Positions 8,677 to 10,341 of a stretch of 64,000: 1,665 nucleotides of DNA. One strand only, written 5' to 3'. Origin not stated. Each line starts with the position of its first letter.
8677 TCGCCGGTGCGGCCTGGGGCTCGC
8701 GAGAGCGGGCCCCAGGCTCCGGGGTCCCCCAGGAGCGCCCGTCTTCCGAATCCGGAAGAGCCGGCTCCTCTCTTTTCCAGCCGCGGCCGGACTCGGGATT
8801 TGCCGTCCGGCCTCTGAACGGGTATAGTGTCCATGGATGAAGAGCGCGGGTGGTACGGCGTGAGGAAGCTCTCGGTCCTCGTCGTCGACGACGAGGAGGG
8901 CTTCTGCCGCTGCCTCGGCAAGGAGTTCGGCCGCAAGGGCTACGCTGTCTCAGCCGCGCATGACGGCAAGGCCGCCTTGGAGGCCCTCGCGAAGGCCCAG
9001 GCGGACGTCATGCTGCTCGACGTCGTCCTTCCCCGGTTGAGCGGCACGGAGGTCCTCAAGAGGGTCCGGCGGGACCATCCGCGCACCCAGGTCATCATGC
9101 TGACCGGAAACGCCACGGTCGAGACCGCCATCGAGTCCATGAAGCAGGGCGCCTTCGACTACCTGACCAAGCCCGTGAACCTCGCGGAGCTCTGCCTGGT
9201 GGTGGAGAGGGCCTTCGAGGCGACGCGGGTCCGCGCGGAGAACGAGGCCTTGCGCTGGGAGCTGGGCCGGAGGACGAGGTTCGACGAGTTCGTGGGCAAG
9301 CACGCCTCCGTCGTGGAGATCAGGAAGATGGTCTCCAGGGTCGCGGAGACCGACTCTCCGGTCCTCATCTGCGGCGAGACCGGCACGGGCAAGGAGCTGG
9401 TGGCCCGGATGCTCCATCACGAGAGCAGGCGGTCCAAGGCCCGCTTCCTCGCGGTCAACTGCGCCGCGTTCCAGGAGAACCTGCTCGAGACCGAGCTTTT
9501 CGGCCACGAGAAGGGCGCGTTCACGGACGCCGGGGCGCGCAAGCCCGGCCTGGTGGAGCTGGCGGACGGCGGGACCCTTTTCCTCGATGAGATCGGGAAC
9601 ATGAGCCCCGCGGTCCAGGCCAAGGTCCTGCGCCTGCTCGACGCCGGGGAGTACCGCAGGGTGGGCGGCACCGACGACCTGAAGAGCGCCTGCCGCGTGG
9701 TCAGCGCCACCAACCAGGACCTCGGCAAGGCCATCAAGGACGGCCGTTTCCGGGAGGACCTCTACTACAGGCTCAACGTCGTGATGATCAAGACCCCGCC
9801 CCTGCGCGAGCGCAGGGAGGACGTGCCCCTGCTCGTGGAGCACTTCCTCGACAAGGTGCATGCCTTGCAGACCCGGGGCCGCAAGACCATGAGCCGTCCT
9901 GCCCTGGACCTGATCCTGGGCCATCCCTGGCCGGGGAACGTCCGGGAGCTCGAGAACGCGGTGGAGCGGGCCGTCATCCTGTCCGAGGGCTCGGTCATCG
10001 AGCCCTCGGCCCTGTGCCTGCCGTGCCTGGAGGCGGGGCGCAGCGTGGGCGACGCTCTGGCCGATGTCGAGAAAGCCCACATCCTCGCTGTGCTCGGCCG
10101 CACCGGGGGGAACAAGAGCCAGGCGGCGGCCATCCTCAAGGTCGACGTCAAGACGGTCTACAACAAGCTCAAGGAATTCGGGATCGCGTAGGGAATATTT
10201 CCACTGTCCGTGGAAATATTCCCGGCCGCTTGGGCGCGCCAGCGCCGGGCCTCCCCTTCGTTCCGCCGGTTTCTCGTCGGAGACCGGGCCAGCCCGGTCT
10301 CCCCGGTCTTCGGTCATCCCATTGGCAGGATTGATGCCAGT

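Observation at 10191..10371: Inverted repeat plus candidate sigma54 promoter between the sigma54 activator gene and the FNR-like gene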

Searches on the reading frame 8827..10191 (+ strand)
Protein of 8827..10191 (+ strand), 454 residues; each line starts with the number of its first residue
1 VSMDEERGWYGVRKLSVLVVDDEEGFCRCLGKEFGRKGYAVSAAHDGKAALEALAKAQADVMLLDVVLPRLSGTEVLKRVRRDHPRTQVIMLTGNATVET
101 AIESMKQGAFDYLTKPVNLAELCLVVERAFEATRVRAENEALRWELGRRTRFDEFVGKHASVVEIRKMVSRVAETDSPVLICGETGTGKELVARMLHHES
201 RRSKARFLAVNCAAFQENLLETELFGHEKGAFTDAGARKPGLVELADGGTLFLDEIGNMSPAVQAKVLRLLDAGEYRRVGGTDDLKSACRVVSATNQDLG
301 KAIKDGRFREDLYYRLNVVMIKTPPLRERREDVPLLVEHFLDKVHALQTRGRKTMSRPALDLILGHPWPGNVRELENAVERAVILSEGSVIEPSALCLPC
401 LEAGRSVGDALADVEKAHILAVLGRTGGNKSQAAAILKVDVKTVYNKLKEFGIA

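Call 3: search_protein_families(library=pfam, proteins=[window:8827-10191:+])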
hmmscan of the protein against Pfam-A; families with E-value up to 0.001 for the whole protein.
window:8827-10191:+ (454 aa): 13 families
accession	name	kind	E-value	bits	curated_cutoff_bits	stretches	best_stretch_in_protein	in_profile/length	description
PF00158.32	Sigma54_activat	-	4.6e-67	225.3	20.2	1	156-321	2-167/168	Sigma-54 interaction domain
PF00072.30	Response_reg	-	3.8e-29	101.5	30.2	1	17-126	1-110/111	Response regulator receiver domain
PF25601.1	AAA_lid_14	-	5.1e-24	84.3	27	1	327-400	1-74/87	AAA+ ATPase lid domain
PF14532.12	Sigma54_activ_2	-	7.5e-23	81.7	25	1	156-326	1-138/138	Sigma-54 interaction domain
PF02954.25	HTH_8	-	7.9e-12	45.2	22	1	411-451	2-42/42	Bacterial regulatory protein, Fis family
PF07728.20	AAA_5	-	5.6e-08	33.3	22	1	178-296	1-122/139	AAA domain (dynein-related subfamily)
PF07724.20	AAA_2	-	4.1e-07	30.6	27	1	179-278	6-106/166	AAA domain (Cdc48 subfamily)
PF00004.35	AAA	-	7.6e-05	23.6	21.2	1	179-311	1-126/131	ATPase family associated with various cellular activities (AAA)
PF13191.12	AAA_16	-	0.00011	23.2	32.6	1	154-231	1-85/167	AAA ATPase domain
PF13401.12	AAA_22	-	0.0005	20.8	27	0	175-216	4-45/130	AAA domain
PF01078.27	Mg_chelatase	-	0.00054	19.9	20.3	0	179-274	25-133/207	Magnesium chelatase, subunit ChlI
PF12775.13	AAA_7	-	0.00058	19.9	25.8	0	151-215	8-72/181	P-loop containing dynein motor region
PF20720.3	nSTAND3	-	0.00092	19.4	27.2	0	171-210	12-51/155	Novel STAND NTPase 3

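Call 17: find_homologous_proteins(query=window:8827-10191:+, max_evalue=1e-100)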
Query window:8827-10191:+ (454 aa): 3210 proteins with E <= 1e-100 among 8000 candidates; the best 120 are listed.
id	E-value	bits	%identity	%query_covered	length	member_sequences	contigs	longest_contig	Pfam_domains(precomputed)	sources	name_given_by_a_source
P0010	7.1e-296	999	100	100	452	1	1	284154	PF00158.33,PF07724.21,PF25601.2,PF02954.26,PF14532.13,PF07728.21,PF00072.31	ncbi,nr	ncbi:MAG: sigma-54-dependent Fis family transcriptional regulator [Elusimicrobia bacterium]|nr:sigma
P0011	4.5e-196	670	71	97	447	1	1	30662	PF00158.33,PF25601.2,PF02954.26,PF14532.13,PF07728.21,PF00072.31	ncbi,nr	ncbi:MAG: sigma-54-dependent Fis family transcriptional regulator [Elusimicrobia bacterium]|nr:sigma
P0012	1.7e-185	635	66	97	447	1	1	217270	PF00158.33,PF25601.2,PF02954.26,PF14532.13,PF00072.31,PF13191.13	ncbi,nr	ncbi:MAG: sigma-54-dependent Fis family transcriptional regulator [Elusimicrobia bacterium]|nr:sigma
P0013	1.2e-173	596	61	97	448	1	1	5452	PF00158.33,PF07724.21,PF25601.2,PF02954.26,PF00004.36,PF14532.13,PF00072.31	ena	-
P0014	4.0e-169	581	61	97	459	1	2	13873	PF00158.33,PF07724.21,PF25601.2,PF02954.26,PF14532.13,PF00072.31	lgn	-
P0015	6.7e-160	551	58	97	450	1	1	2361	PF00158.33,PF07724.21,PF25601.2,PF02954.26,PF14532.13,PF00072.31,PF01078.28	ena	-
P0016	2.7e-159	549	58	97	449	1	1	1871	PF00158.33,PF07724.21,PF25601.2,PF02954.26,PF14532.13,PF00072.31,PF01078.28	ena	-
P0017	1.3e-158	547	57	97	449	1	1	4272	PF00158.33,PF07724.21,PF25601.2,PF02954.26,PF14532.13,PF00072.31,PF01078.28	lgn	-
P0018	3.7e-158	545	58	97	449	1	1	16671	PF00158.33,PF07724.21,PF25601.2,PF02954.26,PF14532.13,PF00072.31,PF01078.28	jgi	jgi:DNA-binding NtrC family response regulator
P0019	1.6e-157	543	58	97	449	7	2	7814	PF00158.33,PF07724.21,PF25601.2,PF02954.26,PF14532.13,PF00072.31,PF01078.28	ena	-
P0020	3.7e-157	542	58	97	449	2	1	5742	PF00158.33,PF07724.21,PF25601.2,PF02954.26,PF14532.13,PF00072.31,PF01078.28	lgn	-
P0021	6.1e-157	541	58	97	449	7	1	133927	PF00158.33,PF07724.21,PF25601.2,PF02954.26,PF14532.13,PF00072.31,PF01078.28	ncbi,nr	ncbi:MAG: sigma-54-dependent Fis family transcriptional regulator [Elusimicrobia bacterium]|nr:sigma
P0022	5.1e-156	538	57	97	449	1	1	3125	PF00158.33,PF07724.21,PF25601.2,PF02954.26,PF14532.13,PF00072.31,PF01078.28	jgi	-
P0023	5.5e-156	538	59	96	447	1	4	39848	PF00158.33,PF07724.21,PF25601.2,PF02954.26,PF14532.13,PF00072.31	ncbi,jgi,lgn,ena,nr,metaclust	ncbi:MAG: hypothetical protein A2X36_16005 [Elusimicrobia bacterium GWA2_69_24]|nr:MAG: hypothetical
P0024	1.2e-155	537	57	97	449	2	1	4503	PF00158.33,PF25601.2,PF02954.26,PF14532.13,PF00072.31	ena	-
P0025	3.4e-155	535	57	97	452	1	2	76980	PF00158.33,PF07724.21,PF25601.2,PF02954.26,PF14532.13,PF00072.31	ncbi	-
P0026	3.7e-155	535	57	97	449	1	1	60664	PF00158.33,PF07724.21,PF25601.2,PF02954.26,PF14532.13,PF07728.21,PF00072.31,PF13191.13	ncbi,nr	ncbi:MAG: sigma-54-dependent Fis family transcriptional regulator [Elusimicrobia bacterium]|nr:sigma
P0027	7.6e-155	534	57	97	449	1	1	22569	PF00158.33,PF07724.21,PF25601.2,PF02954.26,PF14532.13,PF00072.31,PF01078.28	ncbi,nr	ncbi:MAG: sigma-54 dependent transcriptional regulator [Elusimicrobiota bacterium]|nr:sigma-54 depen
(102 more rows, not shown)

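Call 18: find_encoding_contigs(protein=P0011, flank=7000, max_places=3)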
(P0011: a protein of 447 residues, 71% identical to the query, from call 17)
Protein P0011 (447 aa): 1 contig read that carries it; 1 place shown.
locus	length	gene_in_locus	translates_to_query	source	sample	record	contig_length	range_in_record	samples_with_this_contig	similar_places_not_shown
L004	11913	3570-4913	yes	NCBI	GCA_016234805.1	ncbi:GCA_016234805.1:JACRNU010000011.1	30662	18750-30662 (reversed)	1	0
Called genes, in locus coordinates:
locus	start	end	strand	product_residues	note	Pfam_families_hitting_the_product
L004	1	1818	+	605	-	PF01568:Molydop_binding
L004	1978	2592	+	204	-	PF12804:NTP_transf_3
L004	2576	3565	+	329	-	PF04055:Radical_SAM, PF06463:Mob_synth_C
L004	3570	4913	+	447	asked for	PF00072:Response_reg, PF00158:Sigma54_activat, PF14532:Sigma54_activ_2, PF07728:AAA_5, PF25601:AAA_lid_14, PF02954:HTH_8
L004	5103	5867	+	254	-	PF00027:cNMP_binding, PF13545:HTH_Crp_2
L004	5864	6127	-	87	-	PF14213:DUF4325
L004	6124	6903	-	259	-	PF01022:HTH_5 (weak), PF12840:HTH_20 (weak), PF13412:HTH_24 (weak)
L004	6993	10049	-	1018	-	PF07894:SACK1 (faint), PF13091:PLDc_2, PF00614:PLDc (faint), PF13091:PLDc_2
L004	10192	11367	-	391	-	PF00072:Response_reg, PF00512:HisKA, PF02518:HATPase_c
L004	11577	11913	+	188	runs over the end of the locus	-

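Call 19: find_encoding_contigs(protein=P0012, flank=7000, max_places=3)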
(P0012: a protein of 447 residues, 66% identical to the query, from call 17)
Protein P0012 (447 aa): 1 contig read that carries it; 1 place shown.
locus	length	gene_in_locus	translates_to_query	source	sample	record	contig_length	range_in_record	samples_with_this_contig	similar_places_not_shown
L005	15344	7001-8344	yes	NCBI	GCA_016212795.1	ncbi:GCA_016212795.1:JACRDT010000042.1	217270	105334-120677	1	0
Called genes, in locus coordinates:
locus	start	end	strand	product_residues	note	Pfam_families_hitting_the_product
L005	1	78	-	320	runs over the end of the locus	-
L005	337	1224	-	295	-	-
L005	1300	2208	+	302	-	PF12974:Phosphonate-bd, PF13531:SBP_bac_11 (faint)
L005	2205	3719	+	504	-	PF00672:HAMP, PF00512:HisKA, PF02518:HATPase_c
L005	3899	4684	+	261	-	PF22113:Mtrc-MtrF_II-IV_dom (faint), PF14522:Cytochrome_C7 (faint), PF14537:Cytochrom_c3_2 (faint), PF02085:Cytochrom_CIII (faint), PF22678:Cytochrom_c_NrfB-like (weak), PF09699:Paired_CXXCH_1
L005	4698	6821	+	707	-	-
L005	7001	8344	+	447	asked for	PF00072:Response_reg, PF13191:AAA_16 (faint), PF00158:Sigma54_activat, PF14532:Sigma54_activ_2, PF25601:AAA_lid_14, PF02954:HTH_8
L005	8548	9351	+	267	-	PF00027:cNMP_binding, PF13545:HTH_Crp_2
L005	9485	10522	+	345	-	-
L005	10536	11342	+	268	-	PF13489:Methyltransf_23, PF01209:Ubie_methyltran, PF08241:Methyltransf_11, PF08242:Methyltransf_12, PF13649:Methyltransf_25, PF13847:Methyltransf_31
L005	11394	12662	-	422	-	PF03219:TLC (faint)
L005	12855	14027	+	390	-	PF13173:AAA_14, PF13635:DUF4143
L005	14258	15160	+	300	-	PF04055:Radical_SAM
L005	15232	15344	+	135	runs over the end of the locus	PF14255:Zn_ribbon_21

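Call 23: find_encoding_contigs(protein=P0013, flank=5000, max_places=2)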
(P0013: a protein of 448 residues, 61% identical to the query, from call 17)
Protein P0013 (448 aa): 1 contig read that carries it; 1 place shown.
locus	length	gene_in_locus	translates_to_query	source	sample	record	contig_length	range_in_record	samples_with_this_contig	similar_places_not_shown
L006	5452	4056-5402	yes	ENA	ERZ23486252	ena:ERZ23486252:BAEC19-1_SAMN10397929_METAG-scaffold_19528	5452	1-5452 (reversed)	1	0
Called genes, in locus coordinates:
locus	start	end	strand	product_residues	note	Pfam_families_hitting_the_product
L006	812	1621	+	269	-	PF01381:HTH_3 (faint), PF04552:Sigma54_DBD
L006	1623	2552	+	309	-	PF12974:Phosphonate-bd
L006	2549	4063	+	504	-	PF17203:sCache_3_2 (weak), PF00672:HAMP, PF00512:HisKA, PF02518:HATPase_c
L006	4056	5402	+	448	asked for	PF00072:Response_reg, PF00158:Sigma54_activat, PF14532:Sigma54_activ_2, PF07724:AAA_2 (weak), PF00004:AAA (weak), PF25601:AAA_lid_14, PF02954:HTH_8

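Call 24: find_encoding_contigs(protein=P0014, flank=6000, max_places=2)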
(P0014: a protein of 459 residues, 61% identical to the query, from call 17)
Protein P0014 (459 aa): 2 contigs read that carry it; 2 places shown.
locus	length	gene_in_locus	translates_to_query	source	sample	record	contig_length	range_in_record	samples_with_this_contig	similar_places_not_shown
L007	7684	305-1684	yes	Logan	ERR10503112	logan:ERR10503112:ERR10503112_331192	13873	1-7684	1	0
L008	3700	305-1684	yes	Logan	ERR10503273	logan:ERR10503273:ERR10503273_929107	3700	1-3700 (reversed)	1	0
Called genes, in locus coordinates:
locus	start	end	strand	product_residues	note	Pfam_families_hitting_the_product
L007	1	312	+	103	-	?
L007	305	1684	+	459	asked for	PF00072:Response_reg, PF00158:Sigma54_activat, PF14532:Sigma54_activ_2, PF07724:AAA_2 (weak), PF25601:AAA_lid_14, PF02954:HTH_8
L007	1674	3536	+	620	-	PF02085:Cytochrom_CIII (faint), PF14522:Cytochrome_C7 (faint), PF14537:Cytochrom_c3_2 (faint)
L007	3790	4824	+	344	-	-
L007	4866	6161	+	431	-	-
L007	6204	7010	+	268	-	PF13484:Fer4_16 (faint), PF12797:Fer4_2 (weak), PF12837:Fer4_6 (faint), PF13247:Fer4_11, PF12838:Fer4_7 (weak), PF13187:Fer4_9 (weak), PF00037:Fer4 (weak), PF12797:Fer4_2 (weak), +1 more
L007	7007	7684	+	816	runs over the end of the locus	PF04879:Molybdop_Fe4S4, PF00384:Molybdopterin, PF01568:Molydop_binding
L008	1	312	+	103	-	?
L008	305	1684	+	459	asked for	PF00072:Response_reg, PF00158:Sigma54_activat, PF14532:Sigma54_activ_2, PF07724:AAA_2 (weak), PF25601:AAA_lid_14, PF02954:HTH_8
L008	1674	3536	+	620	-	PF02085:Cytochrom_CIII (faint), PF14522:Cytochrome_C7 (faint), PF14537:Cytochrom_c3_2 (faint)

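Call 25: find_encoding_contigs(protein=P0021, flank=6000, max_places=2)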
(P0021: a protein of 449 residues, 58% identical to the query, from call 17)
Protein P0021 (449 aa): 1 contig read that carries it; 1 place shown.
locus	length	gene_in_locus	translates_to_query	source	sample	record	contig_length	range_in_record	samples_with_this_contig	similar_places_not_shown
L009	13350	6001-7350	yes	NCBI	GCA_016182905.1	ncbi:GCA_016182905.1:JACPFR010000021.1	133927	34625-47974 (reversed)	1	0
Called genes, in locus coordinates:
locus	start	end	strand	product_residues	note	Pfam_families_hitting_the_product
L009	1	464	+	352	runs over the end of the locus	PF02779:Transket_pyr, PF02780:Transketolase_C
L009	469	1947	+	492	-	PF02074:Peptidase_M32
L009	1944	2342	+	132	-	-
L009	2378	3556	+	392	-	PF01053:Cys_Met_Meta_PP, PF00155:Aminotran_1_2 (weak), PF00266:Aminotran_5 (weak)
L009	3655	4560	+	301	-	PF12974:Phosphonate-bd, PF09084:NMT1 (weak)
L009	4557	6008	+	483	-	PF17203:sCache_3_2 (weak), PF00672:HAMP, PF00512:HisKA, PF13581:HATPase_c_2, PF02518:HATPase_c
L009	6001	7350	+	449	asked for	PF00072:Response_reg, PF00158:Sigma54_activat, PF01078:Mg_chelatase (faint), PF14532:Sigma54_activ_2, PF07724:AAA_2 (weak), PF25601:AAA_lid_14, PF02954:HTH_8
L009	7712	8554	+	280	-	PF22113:Mtrc-MtrF_II-IV_dom (weak), PF22678:Cytochrom_c_NrfB-like, PF09699:Paired_CXXCH_1, PF14537:Cytochrom_c3_2 (weak), PF09699:Paired_CXXCH_1, PF14522:Cytochrome_C7 (weak), PF09699:Paired_CXXCH_1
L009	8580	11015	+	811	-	PF11854:MtrB_PioB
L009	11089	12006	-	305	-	PF04536:TPM_phosphatase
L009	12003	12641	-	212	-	PF04536:TPM_phosphatase (weak)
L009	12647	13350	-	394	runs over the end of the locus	PF05150:Legionella_OMP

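Call 26: find_encoding_contigs(protein=P0023, flank=6000, max_places=2)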
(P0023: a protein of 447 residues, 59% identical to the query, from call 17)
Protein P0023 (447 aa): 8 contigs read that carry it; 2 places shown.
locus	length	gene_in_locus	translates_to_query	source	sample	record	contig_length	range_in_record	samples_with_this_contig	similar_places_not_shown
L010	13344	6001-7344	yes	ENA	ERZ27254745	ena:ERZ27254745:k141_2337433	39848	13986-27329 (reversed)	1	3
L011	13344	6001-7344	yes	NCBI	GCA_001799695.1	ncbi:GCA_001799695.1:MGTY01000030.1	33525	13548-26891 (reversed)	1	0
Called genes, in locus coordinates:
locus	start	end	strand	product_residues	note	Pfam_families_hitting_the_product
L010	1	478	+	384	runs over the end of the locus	-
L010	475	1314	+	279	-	PF00753:Lactamase_B (weak), PF12706:Lactamase_B_2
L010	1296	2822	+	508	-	-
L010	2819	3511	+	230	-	-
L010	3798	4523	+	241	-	PF12974:Phosphonate-bd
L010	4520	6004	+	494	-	PF17203:sCache_3_2, PF00672:HAMP, PF00512:HisKA, PF02518:HATPase_c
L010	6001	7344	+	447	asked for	PF00072:Response_reg, PF00158:Sigma54_activat, PF14532:Sigma54_activ_2, PF07724:AAA_2, PF25601:AAA_lid_14, PF02954:HTH_8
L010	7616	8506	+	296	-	PF22113:Mtrc-MtrF_II-IV_dom (faint), PF13435:Cytochrome_C554 (faint), PF22678:Cytochrom_c_NrfB-like, PF09699:Paired_CXXCH_1, PF14537:Cytochrom_c3_2 (weak), PF14522:Cytochrome_C7 (weak), PF09699:Paired_CXXCH_1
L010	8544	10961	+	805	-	PF11854:MtrB_PioB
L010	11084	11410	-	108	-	-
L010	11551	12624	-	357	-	PF00217:ATP-gua_Ptrans, PF27454:McsB_C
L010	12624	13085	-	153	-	PF02151:UVR (weak)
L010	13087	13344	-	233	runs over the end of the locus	PF00005:ABC_tran, PF02463:SMC_N (faint), PF13304:AAA_21 (faint)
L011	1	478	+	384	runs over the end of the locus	-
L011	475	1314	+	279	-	PF00753:Lactamase_B (weak), PF12706:Lactamase_B_2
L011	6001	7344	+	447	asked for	PF00072:Response_reg, PF00158:Sigma54_activat, PF14532:Sigma54_activ_2, PF07724:AAA_2, PF25601:AAA_lid_14, PF02954:HTH_8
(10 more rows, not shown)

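Call 33: find_related_loci(query=window:8827-10191:+, collection=genome_contigs, flank=4000)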
Query window:8827-10191:+ (454 aa) in genome_contigs; peptide patterns used: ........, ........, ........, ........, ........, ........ (x = any residue, [..] = any of these).
600 stretches matched a pattern (row limit reached: there are more); 594 encode a relative of the query (tblastn E <= 1e-3); the best 80 are kept; 80 distinct loci.
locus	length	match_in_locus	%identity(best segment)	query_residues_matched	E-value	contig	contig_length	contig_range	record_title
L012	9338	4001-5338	47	10-453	1e-131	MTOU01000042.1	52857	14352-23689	MAG: Nitrospirae bacterium JdFR-85 JGI24019J35510_1000175, whole genome shotgun sequence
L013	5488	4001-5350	45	17-453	9e-125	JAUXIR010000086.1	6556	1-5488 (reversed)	MAG: Geopsychrobacter sp. isolate CSMAG_3061 CSMAG_3061_k127_1825130_length_6556_cov_6.8356, whole genome shotgun sequen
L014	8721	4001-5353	44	17-453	2e-123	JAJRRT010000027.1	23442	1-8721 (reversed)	MAG: Deltaproteobacteria bacterium isolate Dive100_bin3.49 k141_339037, whole genome shotgun sequence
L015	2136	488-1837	44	6-453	3e-128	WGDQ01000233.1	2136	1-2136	MAG: Planctomycetaceae bacterium isolate S146_10 k151_275960, whole genome shotgun sequence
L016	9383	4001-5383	42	7-453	2e-119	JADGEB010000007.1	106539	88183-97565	MAG: Desulfuromusa sp. isolate BB25 NODE_7_length_106539_cov_8.287126, whole genome shotgun sequence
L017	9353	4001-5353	43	17-453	1e-118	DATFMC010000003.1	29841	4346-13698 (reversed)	MAG TPA_asm: Geopsychrobacteraceae bacterium isolate SMAG_U9214 k141_146027, whole genome shotgun sequence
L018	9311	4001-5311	44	15-453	1e-117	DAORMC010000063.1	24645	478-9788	MAG TPA_asm: Pirellulaceae bacterium isolate AMR_MDS_5483 NODE_1115_length_24645_cov_3.841684, whole genome shotgun sequ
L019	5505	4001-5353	44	17-453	6e-117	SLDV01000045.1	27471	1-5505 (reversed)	MAG: Geobacteraceae bacterium isolate CSSed162cmB_563 CSSed16-2cmB-2834, whole genome shotgun sequence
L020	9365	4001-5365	44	7-454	7e-117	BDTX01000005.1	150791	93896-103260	Bacterium BMS3Bbin14 DNA, contig: NODE_6, whole genome shotgun sequence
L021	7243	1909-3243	45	16-451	4e-116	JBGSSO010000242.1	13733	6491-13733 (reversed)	MAG: Nitrospirales bacterium isolate JTS-AC384 k141_423436, whole genome shotgun sequence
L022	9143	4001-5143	48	16-396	6e-115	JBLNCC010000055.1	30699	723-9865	MAG: Betaproteobacteria bacterium isolate MAG135 PRJNA950955_bin41_renamed_54, whole genome shotgun sequence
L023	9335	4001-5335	45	16-451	4e-115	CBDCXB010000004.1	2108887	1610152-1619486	MAG: Nitrospirales bacterium isolate 206c7ddb-050e-4d04-8743-5e90aa084e2f genome assembly, contig: contig_4, whole genom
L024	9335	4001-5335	45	16-451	4e-115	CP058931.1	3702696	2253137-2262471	MAG: Nitrospira sp. isolate DJ chromosome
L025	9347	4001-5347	43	12-453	2e-114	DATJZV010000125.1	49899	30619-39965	MAG TPA_asm: Nitrospirota bacterium isolate SMAG_U15187 k141_4436555, whole genome shotgun sequence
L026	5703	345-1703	41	12-454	9e-114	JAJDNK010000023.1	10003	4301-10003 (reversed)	MAG: bacterium BMS3Abin03 isolate ALJrbin.30 k141_5510481, whole genome shotgun sequence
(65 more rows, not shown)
